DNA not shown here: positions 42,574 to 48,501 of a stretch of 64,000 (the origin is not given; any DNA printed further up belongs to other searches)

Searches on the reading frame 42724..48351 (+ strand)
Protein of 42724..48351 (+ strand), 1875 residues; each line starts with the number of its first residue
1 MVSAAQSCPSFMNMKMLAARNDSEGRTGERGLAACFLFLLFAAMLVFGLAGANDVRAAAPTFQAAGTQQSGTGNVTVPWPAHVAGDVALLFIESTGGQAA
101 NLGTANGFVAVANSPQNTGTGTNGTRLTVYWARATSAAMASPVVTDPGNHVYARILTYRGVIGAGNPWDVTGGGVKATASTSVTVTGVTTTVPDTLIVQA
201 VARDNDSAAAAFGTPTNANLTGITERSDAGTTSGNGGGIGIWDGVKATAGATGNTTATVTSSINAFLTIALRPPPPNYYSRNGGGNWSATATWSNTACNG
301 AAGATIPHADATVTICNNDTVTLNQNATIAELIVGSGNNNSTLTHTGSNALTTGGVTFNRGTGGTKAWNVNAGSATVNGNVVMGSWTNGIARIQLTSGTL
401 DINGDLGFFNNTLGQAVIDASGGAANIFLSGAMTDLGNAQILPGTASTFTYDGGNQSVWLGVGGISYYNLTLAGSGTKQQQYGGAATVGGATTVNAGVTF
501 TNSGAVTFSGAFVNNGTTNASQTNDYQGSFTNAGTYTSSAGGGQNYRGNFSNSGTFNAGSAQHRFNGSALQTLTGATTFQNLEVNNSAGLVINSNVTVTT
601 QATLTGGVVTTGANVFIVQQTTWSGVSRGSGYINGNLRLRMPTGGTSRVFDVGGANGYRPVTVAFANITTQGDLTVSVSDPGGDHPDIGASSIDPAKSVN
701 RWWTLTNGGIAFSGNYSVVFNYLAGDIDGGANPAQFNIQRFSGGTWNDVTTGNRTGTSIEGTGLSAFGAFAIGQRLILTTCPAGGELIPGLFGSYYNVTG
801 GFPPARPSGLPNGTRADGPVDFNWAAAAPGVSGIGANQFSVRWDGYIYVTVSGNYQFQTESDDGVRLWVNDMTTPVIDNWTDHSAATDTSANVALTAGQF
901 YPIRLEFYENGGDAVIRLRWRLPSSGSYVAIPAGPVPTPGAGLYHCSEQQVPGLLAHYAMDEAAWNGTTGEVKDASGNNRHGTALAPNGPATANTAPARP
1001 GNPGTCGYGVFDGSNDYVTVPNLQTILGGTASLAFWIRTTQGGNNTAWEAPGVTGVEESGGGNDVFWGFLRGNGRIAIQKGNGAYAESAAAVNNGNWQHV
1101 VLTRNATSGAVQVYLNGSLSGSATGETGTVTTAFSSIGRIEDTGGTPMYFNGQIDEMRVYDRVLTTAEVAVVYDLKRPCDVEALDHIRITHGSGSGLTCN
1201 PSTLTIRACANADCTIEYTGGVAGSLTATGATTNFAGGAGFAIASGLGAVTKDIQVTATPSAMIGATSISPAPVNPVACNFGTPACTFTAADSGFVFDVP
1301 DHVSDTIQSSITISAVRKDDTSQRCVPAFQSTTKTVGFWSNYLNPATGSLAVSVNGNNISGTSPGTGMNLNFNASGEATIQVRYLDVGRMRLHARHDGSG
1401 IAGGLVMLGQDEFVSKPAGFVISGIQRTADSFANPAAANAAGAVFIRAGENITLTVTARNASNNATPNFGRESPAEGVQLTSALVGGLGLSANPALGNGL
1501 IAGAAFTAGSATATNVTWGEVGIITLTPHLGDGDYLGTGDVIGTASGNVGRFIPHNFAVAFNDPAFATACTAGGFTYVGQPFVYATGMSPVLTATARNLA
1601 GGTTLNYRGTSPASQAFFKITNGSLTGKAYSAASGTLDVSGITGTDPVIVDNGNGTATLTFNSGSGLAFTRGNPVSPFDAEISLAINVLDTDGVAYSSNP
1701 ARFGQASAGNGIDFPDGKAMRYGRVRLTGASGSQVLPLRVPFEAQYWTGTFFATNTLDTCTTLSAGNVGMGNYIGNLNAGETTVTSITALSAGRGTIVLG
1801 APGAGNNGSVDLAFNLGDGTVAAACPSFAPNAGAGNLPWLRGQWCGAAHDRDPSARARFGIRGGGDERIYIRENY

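Call 9: search_protein_families(library=pfam, proteins=[window:42724-48351:+])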
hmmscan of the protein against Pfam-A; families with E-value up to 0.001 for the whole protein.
window:42724-48351:+ (1875 aa): 4 families
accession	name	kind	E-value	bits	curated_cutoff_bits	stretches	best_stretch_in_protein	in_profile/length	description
PF20419.3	DUF6701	-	2.4e-128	430.2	27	1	1277-1873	3-576/577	Family of unknown function (DUF6701)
PF07691.17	PA14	-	2.7e-24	86.1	24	1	808-928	21-141/147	PA14 domain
PF13385.13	Laminin_G_3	-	2.5e-23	83.3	27.6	1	1012-1170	1-151/151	Concanavalin A-like lectin/glucanases superfamily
PF10528.15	GLEYA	-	4.2e-11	43.4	26.2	1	839-918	1-87/91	GLEYA domain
